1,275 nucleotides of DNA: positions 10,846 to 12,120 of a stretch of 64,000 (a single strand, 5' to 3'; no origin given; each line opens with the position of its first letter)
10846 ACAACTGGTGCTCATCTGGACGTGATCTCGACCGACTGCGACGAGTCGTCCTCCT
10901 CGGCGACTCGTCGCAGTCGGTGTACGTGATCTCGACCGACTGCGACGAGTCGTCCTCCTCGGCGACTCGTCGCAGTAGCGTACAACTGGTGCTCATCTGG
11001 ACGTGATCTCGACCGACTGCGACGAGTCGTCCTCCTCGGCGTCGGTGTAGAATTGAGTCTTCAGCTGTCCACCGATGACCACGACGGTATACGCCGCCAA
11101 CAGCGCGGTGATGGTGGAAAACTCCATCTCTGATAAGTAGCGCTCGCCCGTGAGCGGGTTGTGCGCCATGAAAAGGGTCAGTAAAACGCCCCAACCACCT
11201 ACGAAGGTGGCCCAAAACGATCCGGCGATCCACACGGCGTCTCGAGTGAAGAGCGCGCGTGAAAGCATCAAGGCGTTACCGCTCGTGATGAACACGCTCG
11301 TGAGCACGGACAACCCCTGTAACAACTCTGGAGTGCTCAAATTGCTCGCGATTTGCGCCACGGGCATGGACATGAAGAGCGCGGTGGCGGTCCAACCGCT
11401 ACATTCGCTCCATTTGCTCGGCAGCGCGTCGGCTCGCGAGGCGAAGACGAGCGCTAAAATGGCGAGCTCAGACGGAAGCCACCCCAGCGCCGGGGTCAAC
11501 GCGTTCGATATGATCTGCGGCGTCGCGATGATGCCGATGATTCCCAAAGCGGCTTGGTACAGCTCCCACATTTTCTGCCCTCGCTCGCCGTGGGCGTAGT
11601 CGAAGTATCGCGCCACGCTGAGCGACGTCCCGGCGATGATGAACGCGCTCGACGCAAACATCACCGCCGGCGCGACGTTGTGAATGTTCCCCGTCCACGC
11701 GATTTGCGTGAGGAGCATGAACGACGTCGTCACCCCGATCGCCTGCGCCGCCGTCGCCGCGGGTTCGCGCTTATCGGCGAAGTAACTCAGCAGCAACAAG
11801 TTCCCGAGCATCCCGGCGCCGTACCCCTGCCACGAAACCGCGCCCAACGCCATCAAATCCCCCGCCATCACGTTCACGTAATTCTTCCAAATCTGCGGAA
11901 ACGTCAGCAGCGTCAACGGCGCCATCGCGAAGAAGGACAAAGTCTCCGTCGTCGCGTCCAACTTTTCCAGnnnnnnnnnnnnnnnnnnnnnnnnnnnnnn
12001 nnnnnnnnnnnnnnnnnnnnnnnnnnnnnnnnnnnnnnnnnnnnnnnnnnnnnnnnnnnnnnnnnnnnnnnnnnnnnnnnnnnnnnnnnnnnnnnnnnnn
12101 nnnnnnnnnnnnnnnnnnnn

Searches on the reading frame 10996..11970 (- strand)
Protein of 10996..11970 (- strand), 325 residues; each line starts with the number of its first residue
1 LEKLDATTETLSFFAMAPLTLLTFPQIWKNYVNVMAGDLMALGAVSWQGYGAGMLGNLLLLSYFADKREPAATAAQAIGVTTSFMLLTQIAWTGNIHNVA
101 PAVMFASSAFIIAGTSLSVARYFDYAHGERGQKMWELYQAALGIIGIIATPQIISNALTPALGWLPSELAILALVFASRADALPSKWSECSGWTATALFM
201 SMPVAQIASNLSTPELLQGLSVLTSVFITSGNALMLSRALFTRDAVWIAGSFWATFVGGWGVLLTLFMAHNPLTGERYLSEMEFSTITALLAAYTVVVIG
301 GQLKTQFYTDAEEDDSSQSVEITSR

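Call 84: search_solved_structures(query=window:10996-11970:-, max_evalue=1)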
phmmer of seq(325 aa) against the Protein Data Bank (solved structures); distinct sequences matched with E-value up to 1: 0.
